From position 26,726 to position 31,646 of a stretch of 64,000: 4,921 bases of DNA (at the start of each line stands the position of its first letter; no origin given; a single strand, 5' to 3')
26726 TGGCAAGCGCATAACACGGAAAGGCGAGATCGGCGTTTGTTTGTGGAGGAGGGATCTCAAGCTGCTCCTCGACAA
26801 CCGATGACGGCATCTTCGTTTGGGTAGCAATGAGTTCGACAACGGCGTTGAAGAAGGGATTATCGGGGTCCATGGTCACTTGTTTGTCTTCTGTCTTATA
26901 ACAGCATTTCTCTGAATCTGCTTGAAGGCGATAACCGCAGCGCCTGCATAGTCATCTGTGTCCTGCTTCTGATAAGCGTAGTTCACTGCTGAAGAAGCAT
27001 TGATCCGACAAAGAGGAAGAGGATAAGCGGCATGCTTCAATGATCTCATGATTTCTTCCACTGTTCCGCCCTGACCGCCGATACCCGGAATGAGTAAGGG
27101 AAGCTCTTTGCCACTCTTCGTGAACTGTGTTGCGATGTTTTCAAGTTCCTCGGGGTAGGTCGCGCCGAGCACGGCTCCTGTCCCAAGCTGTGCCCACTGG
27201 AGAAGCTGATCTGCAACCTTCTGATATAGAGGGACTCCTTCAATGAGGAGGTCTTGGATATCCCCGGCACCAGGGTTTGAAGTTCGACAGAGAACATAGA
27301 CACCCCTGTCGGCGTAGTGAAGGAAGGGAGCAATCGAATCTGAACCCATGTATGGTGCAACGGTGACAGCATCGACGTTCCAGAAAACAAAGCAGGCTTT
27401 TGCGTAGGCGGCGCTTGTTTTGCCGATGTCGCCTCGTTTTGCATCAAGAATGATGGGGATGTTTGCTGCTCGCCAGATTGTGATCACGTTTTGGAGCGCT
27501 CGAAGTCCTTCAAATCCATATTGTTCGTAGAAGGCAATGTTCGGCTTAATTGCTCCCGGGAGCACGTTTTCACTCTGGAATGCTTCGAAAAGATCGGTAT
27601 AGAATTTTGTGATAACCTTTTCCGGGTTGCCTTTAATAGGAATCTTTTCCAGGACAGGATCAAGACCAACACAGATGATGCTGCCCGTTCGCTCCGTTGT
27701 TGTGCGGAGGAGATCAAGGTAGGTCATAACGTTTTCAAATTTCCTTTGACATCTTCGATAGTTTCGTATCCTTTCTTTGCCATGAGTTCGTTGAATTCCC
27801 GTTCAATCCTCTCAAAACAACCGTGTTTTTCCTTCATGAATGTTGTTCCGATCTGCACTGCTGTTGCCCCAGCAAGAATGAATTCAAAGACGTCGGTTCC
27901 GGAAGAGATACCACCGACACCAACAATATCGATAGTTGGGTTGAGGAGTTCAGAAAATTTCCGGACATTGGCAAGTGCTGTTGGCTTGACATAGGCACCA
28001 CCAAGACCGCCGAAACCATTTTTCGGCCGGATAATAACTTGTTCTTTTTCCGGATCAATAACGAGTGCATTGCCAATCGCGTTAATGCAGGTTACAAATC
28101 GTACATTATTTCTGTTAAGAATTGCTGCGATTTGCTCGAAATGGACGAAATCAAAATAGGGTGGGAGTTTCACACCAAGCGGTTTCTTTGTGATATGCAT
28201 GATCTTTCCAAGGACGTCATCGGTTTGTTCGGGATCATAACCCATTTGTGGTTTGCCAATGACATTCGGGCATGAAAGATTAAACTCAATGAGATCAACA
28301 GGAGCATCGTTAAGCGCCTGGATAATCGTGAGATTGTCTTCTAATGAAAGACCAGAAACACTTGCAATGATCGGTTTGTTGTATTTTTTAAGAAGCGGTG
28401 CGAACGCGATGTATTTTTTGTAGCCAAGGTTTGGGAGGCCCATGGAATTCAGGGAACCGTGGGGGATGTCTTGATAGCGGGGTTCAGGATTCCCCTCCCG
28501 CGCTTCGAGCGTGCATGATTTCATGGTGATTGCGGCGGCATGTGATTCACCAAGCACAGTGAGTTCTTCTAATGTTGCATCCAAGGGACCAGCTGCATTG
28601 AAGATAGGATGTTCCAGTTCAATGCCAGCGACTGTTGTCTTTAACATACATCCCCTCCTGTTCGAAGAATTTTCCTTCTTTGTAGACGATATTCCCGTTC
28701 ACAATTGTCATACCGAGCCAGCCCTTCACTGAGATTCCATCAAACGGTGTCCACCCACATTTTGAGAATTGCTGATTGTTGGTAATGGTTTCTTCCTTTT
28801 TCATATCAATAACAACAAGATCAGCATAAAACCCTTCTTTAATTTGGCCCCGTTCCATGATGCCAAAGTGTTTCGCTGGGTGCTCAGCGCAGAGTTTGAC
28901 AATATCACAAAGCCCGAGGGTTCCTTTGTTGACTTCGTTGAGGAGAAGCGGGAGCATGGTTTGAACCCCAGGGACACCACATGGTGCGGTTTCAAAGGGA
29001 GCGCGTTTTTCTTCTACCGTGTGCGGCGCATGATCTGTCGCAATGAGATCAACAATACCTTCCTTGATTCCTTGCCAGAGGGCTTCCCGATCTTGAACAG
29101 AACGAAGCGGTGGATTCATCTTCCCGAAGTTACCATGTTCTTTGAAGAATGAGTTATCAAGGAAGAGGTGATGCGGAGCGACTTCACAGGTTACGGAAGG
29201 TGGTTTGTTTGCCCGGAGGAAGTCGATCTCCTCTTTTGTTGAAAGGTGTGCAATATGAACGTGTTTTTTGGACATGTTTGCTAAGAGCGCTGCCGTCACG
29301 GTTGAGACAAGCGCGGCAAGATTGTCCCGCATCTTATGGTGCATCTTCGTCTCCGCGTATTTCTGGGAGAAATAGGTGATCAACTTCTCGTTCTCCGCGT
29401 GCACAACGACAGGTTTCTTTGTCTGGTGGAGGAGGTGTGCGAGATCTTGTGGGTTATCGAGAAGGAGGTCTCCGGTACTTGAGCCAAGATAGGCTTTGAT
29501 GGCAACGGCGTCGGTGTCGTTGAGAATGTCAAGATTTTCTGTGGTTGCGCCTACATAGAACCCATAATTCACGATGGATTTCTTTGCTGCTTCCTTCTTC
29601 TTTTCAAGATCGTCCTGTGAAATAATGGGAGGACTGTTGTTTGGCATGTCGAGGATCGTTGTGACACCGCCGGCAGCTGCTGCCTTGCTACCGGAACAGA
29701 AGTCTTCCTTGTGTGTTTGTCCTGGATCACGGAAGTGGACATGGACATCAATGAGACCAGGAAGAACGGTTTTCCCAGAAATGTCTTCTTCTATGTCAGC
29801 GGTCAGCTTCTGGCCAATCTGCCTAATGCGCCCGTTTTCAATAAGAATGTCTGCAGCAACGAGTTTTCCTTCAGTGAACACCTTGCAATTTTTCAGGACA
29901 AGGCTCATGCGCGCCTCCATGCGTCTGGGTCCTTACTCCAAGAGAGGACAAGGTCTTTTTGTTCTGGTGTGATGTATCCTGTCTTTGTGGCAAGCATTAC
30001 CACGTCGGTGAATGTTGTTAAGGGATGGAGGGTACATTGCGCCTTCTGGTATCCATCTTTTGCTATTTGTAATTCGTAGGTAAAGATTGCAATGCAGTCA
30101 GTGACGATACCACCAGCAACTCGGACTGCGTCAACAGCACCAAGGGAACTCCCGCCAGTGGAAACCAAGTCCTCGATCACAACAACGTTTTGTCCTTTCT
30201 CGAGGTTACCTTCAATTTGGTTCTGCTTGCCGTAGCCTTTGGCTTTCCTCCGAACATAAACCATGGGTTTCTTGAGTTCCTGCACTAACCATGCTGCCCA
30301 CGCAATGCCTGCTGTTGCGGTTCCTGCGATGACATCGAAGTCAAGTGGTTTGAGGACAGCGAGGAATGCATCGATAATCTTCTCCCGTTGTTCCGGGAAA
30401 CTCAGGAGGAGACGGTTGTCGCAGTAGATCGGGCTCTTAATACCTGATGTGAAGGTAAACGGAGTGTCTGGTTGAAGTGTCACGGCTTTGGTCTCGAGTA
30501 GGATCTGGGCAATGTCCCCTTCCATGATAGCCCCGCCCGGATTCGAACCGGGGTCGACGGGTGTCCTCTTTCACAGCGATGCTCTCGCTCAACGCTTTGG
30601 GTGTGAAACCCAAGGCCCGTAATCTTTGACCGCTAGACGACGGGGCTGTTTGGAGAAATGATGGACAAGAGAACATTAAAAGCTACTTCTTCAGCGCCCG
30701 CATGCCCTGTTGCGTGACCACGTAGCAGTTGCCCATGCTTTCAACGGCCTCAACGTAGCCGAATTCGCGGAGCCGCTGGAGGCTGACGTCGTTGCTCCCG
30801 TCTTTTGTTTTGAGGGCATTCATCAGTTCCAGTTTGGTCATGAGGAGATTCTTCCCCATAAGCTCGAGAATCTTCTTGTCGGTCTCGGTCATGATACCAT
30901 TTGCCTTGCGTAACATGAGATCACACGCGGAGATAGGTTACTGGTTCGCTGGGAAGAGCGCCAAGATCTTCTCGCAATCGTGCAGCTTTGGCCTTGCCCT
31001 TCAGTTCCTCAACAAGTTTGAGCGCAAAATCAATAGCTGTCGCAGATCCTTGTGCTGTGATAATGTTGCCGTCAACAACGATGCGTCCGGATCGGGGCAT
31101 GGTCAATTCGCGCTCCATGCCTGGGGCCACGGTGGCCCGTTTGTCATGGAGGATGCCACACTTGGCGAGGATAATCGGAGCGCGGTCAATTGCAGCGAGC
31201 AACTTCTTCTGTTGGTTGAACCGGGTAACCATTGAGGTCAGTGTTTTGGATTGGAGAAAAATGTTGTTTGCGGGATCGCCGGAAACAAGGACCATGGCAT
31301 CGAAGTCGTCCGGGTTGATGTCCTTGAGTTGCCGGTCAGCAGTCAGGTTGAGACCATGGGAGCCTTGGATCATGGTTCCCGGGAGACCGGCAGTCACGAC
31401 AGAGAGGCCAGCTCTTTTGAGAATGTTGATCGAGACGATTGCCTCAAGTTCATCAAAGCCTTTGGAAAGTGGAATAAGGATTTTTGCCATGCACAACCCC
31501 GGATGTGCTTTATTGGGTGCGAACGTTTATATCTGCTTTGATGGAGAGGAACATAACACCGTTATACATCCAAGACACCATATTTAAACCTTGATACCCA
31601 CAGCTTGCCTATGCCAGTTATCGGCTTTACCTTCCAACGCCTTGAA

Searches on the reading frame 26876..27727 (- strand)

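Call 80: search_protein_families(library=pfam, proteins=[window:26876-27727:-], max_evalue=0.0001)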
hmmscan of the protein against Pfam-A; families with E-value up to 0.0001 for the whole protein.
window:26876-27727:- (283 aa): 1 family
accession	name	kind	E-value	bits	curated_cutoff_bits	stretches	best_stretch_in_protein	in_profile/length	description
PF00215.30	OMPdecase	-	1.7e-23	84.1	27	1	59-228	28-187/221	Orotidine 5'-phosphate decarboxylase / HUMPS family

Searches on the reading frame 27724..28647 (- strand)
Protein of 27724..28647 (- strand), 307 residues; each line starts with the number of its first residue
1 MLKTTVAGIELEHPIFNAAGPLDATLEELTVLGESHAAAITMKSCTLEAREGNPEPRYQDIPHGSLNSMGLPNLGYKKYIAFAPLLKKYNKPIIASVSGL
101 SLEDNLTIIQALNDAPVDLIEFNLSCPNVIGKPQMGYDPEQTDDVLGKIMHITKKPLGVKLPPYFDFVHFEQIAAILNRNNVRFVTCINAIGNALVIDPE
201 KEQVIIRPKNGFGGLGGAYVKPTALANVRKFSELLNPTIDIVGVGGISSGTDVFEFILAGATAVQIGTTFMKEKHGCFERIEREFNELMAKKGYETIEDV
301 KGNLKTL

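Call 80: search_protein_families(library=pfam, proteins=[window:27724-28647:-], max_evalue=0.0001)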
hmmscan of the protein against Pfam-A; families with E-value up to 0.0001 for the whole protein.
window:27724-28647:- (307 aa): 2 families
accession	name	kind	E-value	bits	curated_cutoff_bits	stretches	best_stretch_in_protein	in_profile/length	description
PF01180.27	DHO_dh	-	1e-77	261.7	27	1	1-289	1-291/291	Dihydroorotate dehydrogenase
PF01070.24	FMN_dh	-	7.6e-05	22.3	24.9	0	224-301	259-344/350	FMN-dependent dehydrogenase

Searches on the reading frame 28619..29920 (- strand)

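Call 80: search_protein_families(library=pfam, proteins=[window:28619-29920:-], max_evalue=0.0001)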
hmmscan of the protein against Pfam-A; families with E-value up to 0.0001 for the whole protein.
window:28619-29920:- (433 aa): 2 families
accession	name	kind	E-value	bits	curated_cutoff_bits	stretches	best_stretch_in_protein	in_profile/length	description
PF01979.26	Amidohydro_1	-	1.8e-31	110.1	25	1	51-412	1-345/345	Amidohydrolase family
PF07969.17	Amidohydro_3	-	1.7e-12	48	29.7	1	339-413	411-472/472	Amidohydrolase family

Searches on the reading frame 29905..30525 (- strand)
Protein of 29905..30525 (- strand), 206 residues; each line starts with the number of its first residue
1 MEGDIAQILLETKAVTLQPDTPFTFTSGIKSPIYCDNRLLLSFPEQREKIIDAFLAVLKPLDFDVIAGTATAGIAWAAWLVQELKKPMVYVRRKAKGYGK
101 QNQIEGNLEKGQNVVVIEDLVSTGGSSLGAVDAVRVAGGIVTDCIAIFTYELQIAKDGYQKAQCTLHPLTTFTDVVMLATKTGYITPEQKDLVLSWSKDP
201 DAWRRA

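Call 80: search_protein_families(library=pfam, proteins=[window:29905-30525:-], max_evalue=0.0001)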
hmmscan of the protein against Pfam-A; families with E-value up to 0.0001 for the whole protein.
window:29905-30525:- (206 aa): 1 family
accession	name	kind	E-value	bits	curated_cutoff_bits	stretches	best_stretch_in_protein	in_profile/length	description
PF00156.33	Pribosyltran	-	7.4e-09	35.6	26.3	1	63-138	30-114/158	Phosphoribosyl transferase domain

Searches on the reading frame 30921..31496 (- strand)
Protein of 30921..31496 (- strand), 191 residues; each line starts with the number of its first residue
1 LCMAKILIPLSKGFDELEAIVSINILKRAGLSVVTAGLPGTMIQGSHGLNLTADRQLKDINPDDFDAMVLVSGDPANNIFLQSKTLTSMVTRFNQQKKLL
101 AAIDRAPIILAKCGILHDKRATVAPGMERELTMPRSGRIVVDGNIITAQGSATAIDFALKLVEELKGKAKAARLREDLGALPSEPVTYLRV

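Call 32: search_protein_families(library=pfam, proteins=[window:30921-31496:-], max_evalue=0.01)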
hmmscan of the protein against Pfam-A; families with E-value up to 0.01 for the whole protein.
window:30921-31496:- (191 aa): 1 family
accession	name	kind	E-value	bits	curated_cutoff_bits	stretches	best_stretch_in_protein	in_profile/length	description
PF01965.30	DJ-1_PfpI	-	6.5e-36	124.1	26.6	1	5-164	2-165/165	DJ-1/PfpI family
